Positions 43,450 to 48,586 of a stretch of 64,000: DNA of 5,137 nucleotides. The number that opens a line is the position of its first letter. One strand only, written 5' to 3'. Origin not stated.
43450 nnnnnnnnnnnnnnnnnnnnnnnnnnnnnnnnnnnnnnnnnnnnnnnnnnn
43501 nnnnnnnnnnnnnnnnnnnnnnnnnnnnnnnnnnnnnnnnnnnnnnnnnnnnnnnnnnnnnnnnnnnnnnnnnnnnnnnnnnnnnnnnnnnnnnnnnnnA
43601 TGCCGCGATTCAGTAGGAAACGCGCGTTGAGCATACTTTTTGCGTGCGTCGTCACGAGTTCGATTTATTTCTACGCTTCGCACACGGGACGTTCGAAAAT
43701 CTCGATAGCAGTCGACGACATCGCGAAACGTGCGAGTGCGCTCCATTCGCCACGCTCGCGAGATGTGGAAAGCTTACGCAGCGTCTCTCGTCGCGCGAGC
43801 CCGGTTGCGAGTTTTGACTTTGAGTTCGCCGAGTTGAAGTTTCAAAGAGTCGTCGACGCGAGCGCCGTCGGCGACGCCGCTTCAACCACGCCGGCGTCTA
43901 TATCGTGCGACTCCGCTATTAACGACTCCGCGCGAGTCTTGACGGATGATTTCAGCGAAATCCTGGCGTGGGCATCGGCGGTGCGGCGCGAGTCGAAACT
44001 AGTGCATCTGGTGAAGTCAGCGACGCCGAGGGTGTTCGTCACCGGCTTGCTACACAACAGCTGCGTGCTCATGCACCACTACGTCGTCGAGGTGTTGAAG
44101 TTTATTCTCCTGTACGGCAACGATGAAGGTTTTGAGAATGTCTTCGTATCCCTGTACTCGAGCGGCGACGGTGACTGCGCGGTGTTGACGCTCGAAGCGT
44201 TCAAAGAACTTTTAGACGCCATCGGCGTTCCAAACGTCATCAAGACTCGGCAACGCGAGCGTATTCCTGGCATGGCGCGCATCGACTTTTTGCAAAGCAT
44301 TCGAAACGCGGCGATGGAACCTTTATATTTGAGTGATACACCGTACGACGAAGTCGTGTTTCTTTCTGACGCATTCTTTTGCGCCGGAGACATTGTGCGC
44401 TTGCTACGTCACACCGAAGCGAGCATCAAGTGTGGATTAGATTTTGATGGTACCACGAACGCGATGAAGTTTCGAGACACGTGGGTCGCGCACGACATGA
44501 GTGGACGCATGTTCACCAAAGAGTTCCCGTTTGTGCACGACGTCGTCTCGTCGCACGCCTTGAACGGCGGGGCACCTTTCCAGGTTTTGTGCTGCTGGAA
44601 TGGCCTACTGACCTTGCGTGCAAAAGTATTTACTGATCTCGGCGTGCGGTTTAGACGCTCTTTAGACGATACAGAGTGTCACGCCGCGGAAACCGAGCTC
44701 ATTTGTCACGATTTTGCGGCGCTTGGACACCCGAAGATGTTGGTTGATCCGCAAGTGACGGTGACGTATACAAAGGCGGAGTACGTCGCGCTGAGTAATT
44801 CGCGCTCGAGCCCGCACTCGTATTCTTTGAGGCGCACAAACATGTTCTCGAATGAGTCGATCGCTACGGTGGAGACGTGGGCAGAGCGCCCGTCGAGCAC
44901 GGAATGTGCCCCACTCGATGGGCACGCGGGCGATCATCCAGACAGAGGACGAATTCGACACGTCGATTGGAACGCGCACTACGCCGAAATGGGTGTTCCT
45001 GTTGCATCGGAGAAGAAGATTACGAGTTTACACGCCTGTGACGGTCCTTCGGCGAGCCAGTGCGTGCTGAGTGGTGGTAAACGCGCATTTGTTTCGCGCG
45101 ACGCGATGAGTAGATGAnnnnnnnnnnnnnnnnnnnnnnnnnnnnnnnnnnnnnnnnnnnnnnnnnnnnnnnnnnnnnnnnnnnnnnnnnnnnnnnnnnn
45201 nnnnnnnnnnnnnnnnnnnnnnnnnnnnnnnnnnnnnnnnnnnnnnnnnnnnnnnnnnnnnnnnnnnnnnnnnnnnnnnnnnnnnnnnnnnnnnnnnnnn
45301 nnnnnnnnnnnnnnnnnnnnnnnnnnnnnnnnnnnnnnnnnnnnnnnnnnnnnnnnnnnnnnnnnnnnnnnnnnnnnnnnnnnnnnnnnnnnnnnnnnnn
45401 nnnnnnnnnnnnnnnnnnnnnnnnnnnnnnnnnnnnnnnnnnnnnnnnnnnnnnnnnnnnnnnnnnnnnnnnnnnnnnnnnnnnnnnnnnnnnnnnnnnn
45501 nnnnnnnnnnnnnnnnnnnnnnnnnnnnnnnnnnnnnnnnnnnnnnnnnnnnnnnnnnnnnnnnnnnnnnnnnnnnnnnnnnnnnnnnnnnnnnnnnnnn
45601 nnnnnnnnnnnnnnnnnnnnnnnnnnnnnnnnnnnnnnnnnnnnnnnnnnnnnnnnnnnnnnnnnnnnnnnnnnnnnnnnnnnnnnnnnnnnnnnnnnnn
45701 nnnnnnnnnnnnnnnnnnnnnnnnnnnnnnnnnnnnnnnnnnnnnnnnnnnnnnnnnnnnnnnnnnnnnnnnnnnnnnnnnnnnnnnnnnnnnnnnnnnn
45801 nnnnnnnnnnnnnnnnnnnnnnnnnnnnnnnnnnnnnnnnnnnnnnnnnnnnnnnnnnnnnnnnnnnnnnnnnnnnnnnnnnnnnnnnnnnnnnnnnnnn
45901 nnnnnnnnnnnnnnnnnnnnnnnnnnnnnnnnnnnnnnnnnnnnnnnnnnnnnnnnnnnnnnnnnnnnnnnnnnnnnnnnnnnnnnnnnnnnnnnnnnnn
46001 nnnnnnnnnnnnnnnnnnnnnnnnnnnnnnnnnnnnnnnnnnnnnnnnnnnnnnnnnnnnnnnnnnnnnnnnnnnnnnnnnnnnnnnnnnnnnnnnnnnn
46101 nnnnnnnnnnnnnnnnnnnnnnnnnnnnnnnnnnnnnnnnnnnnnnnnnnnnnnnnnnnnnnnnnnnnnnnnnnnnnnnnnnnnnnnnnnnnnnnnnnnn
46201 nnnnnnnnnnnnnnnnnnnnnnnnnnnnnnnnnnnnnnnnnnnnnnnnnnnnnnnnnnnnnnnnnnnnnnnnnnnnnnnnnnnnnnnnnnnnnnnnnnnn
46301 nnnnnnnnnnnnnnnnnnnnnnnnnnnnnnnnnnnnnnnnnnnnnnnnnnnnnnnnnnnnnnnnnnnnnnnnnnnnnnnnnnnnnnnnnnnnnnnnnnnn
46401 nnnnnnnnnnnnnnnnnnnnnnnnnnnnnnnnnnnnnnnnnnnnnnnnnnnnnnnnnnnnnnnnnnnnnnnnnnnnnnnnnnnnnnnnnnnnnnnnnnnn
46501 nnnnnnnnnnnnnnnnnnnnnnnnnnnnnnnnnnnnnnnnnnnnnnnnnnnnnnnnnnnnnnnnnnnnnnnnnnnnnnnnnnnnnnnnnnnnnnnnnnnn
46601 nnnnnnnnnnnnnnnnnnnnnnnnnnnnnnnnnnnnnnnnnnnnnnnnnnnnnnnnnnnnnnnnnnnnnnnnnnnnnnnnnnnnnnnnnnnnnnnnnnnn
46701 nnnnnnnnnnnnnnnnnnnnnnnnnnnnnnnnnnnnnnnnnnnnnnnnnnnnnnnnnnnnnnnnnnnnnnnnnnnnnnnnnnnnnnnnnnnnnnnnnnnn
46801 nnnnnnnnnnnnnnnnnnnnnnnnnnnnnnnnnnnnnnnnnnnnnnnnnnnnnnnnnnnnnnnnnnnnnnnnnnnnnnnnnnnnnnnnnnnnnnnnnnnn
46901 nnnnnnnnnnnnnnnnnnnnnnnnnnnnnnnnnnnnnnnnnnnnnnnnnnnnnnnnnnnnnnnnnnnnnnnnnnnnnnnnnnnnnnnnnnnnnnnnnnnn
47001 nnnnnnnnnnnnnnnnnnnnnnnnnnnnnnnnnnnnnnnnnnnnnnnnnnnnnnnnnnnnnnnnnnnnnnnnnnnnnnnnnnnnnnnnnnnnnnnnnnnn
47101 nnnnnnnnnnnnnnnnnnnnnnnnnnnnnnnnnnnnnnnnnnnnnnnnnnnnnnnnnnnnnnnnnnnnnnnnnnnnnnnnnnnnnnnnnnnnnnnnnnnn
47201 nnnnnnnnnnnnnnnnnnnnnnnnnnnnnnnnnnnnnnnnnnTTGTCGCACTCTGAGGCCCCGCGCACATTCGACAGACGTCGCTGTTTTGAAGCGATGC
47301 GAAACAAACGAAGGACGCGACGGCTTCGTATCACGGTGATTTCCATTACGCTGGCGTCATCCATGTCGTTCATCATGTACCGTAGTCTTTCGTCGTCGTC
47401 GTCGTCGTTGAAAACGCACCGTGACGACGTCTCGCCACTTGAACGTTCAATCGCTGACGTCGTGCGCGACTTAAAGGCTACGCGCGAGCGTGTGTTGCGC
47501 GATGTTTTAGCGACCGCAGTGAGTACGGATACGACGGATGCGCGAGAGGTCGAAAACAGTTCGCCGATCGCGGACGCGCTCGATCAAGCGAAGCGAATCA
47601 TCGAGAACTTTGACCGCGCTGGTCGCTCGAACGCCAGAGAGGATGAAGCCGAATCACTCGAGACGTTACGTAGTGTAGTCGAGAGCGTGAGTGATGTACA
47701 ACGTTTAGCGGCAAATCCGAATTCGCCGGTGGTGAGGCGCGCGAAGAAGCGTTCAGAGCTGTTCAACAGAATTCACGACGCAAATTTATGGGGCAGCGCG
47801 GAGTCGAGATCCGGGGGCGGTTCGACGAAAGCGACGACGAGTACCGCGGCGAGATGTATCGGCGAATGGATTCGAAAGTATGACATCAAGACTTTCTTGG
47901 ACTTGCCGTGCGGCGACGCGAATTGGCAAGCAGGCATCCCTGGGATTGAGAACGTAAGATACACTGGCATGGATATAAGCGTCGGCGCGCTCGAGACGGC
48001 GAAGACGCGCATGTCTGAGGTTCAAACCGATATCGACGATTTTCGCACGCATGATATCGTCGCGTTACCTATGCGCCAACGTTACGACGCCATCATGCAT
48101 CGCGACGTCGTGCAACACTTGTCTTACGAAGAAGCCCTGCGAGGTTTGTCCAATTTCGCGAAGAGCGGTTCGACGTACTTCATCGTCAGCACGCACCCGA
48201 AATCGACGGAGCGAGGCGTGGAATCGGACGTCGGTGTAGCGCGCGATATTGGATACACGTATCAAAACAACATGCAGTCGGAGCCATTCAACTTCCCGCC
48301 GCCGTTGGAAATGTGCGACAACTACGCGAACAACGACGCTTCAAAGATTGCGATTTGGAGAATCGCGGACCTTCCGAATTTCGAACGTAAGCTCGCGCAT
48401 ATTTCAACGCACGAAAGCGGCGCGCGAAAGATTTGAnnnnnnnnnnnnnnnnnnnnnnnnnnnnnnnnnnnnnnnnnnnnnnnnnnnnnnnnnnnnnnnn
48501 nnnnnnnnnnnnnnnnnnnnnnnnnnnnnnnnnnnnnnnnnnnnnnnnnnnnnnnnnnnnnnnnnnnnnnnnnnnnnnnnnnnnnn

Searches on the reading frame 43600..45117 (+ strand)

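Call 14: search_protein_families(library=pfam, proteins=[window:43600-45117:+], max_evalue=0.001)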
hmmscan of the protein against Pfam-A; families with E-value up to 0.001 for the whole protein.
window:43600-45117:+ (505 aa): 1 family
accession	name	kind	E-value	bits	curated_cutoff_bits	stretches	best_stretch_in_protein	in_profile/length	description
PF11735.13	CAP59_mtransfer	-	5.1e-53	180.6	28.8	1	144-371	1-242/242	Cryptococcal mannosyltransferase 1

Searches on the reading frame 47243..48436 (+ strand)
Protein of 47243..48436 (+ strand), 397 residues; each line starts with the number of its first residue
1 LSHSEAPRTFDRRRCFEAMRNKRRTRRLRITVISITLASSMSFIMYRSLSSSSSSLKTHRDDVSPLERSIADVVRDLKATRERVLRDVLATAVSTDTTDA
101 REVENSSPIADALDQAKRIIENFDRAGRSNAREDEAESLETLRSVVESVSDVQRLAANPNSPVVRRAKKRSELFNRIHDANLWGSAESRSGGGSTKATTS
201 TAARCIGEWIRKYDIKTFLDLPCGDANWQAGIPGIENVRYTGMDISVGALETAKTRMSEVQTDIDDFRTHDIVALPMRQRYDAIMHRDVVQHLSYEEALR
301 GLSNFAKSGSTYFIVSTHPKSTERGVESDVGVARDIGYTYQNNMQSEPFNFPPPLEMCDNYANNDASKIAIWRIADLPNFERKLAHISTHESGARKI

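Call 14: search_protein_families(library=pfam, proteins=[window:47243-48436:+], max_evalue=0.001)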
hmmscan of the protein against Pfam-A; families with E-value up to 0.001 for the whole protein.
window:47243-48436:+ (397 aa): 4 families
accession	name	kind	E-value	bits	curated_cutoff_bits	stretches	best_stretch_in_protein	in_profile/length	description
PF13649.12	Methyltransf_25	-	5.8e-07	30.6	27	1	219-306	2-90/97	Methyltransferase domain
PF08242.18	Methyltransf_12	-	1.1e-06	29.7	30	1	219-307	1-90/98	Methyltransferase domain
PF08241.18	Methyltransf_11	-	4.5e-06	27.7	21.2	1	219-313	1-94/95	Methyltransferase domain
PF13847.12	Methyltransf_31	-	9.9e-06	25.7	27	1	217-317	6-112/145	Methyltransferase domain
